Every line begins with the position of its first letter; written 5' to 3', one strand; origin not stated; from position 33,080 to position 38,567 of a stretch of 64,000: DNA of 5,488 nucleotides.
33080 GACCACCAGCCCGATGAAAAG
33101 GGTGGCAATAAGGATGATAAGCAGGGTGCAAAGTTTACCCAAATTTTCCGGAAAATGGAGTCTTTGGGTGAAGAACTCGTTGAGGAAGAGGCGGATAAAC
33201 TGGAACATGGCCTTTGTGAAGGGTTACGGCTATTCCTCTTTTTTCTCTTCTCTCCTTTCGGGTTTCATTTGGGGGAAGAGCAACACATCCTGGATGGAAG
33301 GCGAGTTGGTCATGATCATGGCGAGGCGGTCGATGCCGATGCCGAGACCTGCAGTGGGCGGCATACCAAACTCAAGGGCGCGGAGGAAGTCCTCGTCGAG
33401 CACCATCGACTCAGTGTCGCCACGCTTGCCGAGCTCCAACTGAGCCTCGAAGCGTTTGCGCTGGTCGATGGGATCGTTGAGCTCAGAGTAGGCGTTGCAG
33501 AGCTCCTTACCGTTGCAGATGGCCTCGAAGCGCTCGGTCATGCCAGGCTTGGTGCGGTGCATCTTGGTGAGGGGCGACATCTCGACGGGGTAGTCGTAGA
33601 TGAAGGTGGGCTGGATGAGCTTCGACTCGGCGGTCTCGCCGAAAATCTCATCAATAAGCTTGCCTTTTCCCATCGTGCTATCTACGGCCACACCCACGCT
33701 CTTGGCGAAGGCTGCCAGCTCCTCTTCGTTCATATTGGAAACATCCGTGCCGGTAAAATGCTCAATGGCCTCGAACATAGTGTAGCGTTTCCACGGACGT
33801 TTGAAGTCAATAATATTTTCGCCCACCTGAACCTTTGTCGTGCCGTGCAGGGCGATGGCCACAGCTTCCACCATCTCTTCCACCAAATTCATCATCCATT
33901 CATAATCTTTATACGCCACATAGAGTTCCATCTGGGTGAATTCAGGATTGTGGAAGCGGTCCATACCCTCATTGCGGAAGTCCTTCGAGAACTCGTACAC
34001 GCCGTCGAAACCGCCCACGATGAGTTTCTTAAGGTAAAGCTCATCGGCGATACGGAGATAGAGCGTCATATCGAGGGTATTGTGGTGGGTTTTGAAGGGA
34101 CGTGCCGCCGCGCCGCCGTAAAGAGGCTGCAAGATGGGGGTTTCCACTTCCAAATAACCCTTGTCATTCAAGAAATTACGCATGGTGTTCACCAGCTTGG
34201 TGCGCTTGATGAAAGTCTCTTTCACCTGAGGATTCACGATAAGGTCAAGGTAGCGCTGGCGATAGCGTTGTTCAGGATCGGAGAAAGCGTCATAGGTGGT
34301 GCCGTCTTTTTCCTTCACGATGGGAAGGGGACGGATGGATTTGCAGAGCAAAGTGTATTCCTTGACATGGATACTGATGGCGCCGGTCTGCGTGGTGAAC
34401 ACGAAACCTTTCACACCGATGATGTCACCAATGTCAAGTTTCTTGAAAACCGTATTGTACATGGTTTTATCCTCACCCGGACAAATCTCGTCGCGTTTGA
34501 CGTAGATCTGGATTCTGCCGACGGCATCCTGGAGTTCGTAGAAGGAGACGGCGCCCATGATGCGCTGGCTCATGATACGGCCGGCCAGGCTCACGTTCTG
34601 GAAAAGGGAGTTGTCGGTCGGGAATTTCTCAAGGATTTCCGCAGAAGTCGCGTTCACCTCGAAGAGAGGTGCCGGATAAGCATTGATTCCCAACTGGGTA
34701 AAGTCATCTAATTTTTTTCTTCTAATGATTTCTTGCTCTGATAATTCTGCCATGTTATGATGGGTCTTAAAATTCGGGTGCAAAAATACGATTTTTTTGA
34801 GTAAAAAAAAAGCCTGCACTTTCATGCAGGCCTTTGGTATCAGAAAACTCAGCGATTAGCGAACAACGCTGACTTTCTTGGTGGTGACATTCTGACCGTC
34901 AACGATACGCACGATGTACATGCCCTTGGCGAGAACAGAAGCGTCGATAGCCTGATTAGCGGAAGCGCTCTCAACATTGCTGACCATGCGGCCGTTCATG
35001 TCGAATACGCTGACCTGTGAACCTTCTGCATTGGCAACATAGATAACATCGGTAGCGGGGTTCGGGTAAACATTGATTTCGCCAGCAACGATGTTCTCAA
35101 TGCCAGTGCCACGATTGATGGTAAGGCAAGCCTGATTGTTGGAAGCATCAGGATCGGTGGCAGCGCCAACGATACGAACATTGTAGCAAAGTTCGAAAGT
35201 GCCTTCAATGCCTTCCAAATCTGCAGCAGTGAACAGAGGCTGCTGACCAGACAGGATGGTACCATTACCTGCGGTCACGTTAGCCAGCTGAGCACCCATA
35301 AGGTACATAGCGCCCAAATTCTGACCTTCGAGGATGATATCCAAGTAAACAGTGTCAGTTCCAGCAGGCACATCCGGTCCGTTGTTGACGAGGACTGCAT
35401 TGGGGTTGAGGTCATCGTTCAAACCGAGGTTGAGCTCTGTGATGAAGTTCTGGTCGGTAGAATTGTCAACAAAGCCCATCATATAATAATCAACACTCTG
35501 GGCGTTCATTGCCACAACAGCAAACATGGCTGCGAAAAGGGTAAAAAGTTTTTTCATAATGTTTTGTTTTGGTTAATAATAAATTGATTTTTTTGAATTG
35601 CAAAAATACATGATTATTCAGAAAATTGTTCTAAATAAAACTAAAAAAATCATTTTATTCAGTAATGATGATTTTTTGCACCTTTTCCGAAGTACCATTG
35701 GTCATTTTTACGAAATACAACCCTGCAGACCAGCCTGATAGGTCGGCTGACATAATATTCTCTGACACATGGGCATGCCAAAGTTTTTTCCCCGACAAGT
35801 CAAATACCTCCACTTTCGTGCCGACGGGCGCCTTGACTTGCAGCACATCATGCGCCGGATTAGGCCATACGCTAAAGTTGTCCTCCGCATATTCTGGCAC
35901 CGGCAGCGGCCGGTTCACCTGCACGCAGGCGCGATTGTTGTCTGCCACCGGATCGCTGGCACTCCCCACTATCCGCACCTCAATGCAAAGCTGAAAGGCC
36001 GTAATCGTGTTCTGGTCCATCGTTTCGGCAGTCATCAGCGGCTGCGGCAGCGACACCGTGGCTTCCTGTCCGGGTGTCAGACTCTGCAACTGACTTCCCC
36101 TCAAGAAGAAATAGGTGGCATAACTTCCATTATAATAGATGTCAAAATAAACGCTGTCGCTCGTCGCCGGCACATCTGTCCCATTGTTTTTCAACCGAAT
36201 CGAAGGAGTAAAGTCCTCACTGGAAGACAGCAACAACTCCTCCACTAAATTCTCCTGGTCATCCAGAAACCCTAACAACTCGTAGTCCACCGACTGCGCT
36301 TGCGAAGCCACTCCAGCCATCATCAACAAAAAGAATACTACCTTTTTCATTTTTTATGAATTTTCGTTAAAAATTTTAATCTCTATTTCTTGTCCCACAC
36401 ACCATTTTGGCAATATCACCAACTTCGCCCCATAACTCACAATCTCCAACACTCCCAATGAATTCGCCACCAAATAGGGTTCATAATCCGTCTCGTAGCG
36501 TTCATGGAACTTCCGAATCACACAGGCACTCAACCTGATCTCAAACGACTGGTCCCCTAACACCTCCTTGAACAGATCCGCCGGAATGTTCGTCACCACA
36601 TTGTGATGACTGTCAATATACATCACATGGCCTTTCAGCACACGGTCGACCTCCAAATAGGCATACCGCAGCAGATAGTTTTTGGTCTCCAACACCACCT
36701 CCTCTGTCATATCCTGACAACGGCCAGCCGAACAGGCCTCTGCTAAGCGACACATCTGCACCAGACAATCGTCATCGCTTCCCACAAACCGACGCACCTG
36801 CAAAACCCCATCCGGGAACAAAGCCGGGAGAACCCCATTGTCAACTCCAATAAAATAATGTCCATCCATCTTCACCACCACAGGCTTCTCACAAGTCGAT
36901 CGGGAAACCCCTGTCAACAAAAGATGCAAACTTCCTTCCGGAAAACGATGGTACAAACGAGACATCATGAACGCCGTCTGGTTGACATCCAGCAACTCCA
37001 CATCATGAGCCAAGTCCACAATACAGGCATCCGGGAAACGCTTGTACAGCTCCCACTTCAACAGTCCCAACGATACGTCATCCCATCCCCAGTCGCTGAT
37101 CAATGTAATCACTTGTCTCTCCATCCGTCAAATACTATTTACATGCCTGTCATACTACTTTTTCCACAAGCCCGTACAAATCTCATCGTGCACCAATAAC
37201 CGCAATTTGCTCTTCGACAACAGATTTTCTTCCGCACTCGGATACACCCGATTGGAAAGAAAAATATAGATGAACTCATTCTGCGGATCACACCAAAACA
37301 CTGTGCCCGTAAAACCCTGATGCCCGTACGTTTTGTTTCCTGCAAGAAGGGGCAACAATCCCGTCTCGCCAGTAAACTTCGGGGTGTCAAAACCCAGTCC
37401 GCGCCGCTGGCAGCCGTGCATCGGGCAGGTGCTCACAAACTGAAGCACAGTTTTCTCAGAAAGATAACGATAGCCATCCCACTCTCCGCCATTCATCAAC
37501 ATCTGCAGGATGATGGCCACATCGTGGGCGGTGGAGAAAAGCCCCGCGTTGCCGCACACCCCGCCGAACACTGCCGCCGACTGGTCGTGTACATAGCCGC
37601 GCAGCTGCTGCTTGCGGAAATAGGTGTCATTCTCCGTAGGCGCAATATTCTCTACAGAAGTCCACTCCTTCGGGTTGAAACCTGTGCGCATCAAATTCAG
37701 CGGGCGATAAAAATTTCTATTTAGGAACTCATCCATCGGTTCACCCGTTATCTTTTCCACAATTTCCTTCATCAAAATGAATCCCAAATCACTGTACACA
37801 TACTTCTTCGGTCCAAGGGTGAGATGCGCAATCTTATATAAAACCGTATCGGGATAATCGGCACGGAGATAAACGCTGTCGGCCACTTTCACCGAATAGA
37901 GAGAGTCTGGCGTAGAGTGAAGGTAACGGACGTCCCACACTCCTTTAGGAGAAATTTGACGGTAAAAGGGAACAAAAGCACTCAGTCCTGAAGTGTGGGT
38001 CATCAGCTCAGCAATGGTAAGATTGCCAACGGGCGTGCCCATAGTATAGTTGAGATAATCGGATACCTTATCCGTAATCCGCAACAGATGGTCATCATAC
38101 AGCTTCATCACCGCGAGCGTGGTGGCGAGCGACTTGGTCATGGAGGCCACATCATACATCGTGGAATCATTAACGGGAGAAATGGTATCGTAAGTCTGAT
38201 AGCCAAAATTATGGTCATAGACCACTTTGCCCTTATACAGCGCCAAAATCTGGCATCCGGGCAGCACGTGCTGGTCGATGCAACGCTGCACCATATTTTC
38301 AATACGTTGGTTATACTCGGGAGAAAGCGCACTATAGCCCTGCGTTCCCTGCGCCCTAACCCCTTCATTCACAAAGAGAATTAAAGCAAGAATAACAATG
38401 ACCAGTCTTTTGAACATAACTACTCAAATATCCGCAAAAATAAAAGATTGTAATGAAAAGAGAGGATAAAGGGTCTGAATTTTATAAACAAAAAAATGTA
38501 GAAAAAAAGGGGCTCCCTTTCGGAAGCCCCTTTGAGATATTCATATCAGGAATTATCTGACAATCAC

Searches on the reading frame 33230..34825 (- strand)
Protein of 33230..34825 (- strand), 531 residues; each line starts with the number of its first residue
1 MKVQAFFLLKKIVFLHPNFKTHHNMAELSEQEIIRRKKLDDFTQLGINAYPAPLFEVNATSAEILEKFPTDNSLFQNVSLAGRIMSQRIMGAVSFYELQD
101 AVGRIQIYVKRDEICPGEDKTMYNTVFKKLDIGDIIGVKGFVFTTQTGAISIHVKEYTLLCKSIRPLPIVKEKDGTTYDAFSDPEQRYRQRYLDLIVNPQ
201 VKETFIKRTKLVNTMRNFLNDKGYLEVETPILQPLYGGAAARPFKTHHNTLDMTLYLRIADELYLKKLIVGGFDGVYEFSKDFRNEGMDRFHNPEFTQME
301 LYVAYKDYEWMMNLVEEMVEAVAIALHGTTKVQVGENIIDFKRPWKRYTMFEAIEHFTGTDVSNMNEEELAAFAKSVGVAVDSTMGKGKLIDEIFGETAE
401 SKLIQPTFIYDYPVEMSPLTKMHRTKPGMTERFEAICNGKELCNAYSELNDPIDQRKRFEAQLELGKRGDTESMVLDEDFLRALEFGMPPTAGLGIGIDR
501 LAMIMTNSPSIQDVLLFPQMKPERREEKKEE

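Call 25: search_protein_families(library=ncbifam, proteins=[window:33230-34825:-], max_evalue=0.00001)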
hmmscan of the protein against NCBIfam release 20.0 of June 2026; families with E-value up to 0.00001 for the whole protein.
window:33230-34825:- (531 aa): 15 families
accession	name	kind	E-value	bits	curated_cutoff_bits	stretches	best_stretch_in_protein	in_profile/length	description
NF001756.1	PRK00484.1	subfamily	2.1e-208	692.9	468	1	30-523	2-488/488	lysine--tRNA ligase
TIGR00499.1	lysS_bact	equivalog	2.5e-182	606.9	427.6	1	29-523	3-495/496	lysine--tRNA ligase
NF002821.0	PRK02983.1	equivalog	2e-160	536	742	1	22-523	612-1101/1102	bifunctional lysylphosphatidylglycerol synthetase/lysine--tRNA ligase LysX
NF009101.0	PRK12445.1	subfamily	7.4e-157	522.9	1026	1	29-523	16-504/505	lysine--tRNA ligase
TIGR00462.1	genX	equivalog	2.9e-69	233.9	286.9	1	207-517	3-304/304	EF-P lysine aminoacylase EpmA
NF006828.0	PRK09350.1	equivalog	6e-58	196.6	264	1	202-518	13-321/325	elongation factor P--(R)-beta-lysine ligase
TIGR00459.1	aspS_bact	equivalog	2.9e-44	151.4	373.85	2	72-357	13-281/586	aspartate--tRNA ligase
NF001750.0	PRK00476.1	equivalog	2.5e-42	145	443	2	74-348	17-286/590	aspartate--tRNA ligase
TIGR00458.1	aspS_nondisc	equivalog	5.1e-41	141.1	368.4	1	76-519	13-421/428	aspartate--tRNA(Asn) ligase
NF003483.0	PRK05159.1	equivalog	3.8e-39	134.8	353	1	74-519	16-431/438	aspartate--tRNA(Asn) ligase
NF009460.0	PRK12820.1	equivalog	3.4e-32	111.4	1379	2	76-362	36-318/723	bifunctional aspartyl-tRNA synthetase/aspartyl/glutamyl-tRNA amidotransferase subunit C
NF003037.0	PRK03932.1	equivalog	1e-24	87.4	414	1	70-521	11-446/451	asparagine--tRNA ligase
NF005052.0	PRK06462.1-1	equivalog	1e-19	70.8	368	1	186-519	30-345/353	asparagine synthetase A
TIGR00457.1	asnS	equivalog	2.3e-18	66.3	342.6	1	74-521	15-450/455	asparagine--tRNA ligase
NF005054.0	PRK06462.1-4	equivalog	9.8e-17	61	309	1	196-363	16-194/318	asparagine synthetase A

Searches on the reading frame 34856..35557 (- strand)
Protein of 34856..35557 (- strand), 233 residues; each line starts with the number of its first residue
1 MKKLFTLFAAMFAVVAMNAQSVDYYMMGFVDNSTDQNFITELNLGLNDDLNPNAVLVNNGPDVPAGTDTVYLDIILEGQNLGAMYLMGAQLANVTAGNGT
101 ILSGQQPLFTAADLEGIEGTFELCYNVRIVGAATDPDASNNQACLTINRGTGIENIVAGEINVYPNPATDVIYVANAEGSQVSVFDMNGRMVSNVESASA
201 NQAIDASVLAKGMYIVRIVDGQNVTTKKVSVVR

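Call 25: search_protein_families(library=ncbifam, proteins=[window:34856-35557:-], max_evalue=0.00001)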
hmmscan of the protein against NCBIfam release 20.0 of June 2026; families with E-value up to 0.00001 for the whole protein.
window:34856-35557:- (233 aa): 5 families
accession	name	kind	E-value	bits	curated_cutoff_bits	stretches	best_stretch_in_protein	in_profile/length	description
TIGR04183.1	Por_Secre_tail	domain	2.5e-17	62.6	23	1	163-231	1-71/72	T9SS type A sorting domain-containing protein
NF038113.1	T9SSA_dep_M36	equivalog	4.2e-12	45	885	1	152-229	784-866/869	T9SS-dependent M36 family metallopeptidase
NF050177.1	TapA_OM_Porphy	equivalog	4.8e-08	32.2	500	1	150-229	458-541/544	TapA/TapC family T9SS-dependent outer membrane protein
NF033708.1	T9SS_Cterm_ChiA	domain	2.5e-07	30.5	40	1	181-229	3-53/55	T9SS sorting signal type C domain-containing protein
NF052644.1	T9SS_DNase_Rie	equivalog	1.4e-06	27.8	260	1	177-227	197-247/251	T9SS-dependent surface endonuclease, AS87_RS02955 family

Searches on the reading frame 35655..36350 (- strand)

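Call 25: search_protein_families(library=ncbifam, proteins=[window:35655-36350:-], max_evalue=0.00001)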
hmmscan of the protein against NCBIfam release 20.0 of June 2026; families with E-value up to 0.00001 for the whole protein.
window:35655-36350:- (231 aa): 3 families
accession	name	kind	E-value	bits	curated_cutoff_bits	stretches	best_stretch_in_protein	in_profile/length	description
TIGR04183.1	Por_Secre_tail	domain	5.4e-13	48.7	23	1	161-229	1-71/72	T9SS type A sorting domain-containing protein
NF038113.1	T9SSA_dep_M36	equivalog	4e-09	35.2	885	1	135-229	768-868/869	T9SS-dependent M36 family metallopeptidase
NF033708.1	T9SS_Cterm_ChiA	domain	7.2e-06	25.8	40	0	178-229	2-54/55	T9SS sorting signal type C domain-containing protein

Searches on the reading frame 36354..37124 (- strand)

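Call 25: search_protein_families(library=ncbifam, proteins=[window:36354-37124:-], max_evalue=0.00001)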
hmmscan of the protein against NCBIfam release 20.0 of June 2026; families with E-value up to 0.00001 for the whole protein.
window:36354-37124:- (256 aa): 2 families
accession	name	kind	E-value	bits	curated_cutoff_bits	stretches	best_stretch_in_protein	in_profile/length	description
NF058624.1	RSAMHdlseTHET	equivalog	1.5e-07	31.3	350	1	6-99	3-96/250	(R)-S-adenosyl-L-methionine hydrolase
NF053629.1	RSAMPyrc0463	equivalog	1.1e-06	28.4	470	0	5-98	1-93/256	(R)-S-adenosyl-L-methionine hydrolase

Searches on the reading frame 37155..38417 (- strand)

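Call 25: search_protein_families(library=ncbifam, proteins=[window:37155-38417:-], max_evalue=0.00001)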
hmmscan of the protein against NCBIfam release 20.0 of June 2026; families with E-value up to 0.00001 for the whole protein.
window:37155-38417:- (420 aa): 28 families (the best 25 are shown)
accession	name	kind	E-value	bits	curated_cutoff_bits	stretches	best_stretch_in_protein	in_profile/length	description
NF002968.0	PRK03642.1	equivalog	2.3e-47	161.8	385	1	33-392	37-397/432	penicillin binding protein PBP4B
NF033085.1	bla_class_C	equivalog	2.8e-15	56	415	1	35-150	4-118/356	class C beta-lactamase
NF038269.1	lipase_LipE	equivalog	2.9e-14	53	750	1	20-383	12-375/407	lipase LipE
NF052353.1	EstBLacLipLMycb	equivalog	7.2e-14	51.5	650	1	291-391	274-371/420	esterase/beta-lactamase LipL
NF007943.0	PRK10662.1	equivalog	4.6e-13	48.5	266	1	36-162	34-161/380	D-alanyl-D-alanine-carboxypeptidase/endopeptidase AmpH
NF041663.1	ampC_Sliq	exception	6.6e-12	45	860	1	38-150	27-137/378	cephalosporin-hydrolyzing class C beta-lactamase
NF045671.1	blaPNC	exception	5.2e-11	42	750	1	38-144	48-152/401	PNC family class C beta-lactamase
NF012172.1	FOX-MOX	exception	6.1e-11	41.9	700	1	35-144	29-136/382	FOX/MOX family class C beta-lactamase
NF000423.2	blaSRT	exception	7.8e-11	41.7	860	1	36-150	25-137/378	SRT/SST family class C beta-lactamase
NF033698.1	blaCSA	exception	3.2e-10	39.5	884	1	42-150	29-135/375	CSA family class C beta-lactamase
NF000397.2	blaACC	exception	8.5e-10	38.2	850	1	34-150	29-143/385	ACC family cephalosporin-hydrolyzing class C beta-lactamase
NF033700.1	blaCMA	exception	4.8e-09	35.7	887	1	42-150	29-135/375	CMA family class C beta-lactamase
NF033159.0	blaPAC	exception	5.5e-09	35.3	850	1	39-150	31-140/380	PAC family class C beta-lactamase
NF000399.2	blaFOX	exception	5.9e-09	35.3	850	1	37-144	31-136/382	FOX family cephalosporin-hydrolyzing class C beta-lactamase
NF000239.3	MOX_CMY1_fam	exception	6.3e-09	35.5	770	1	38-144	35-139/383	CMY-1/MOX family class C beta-lactamase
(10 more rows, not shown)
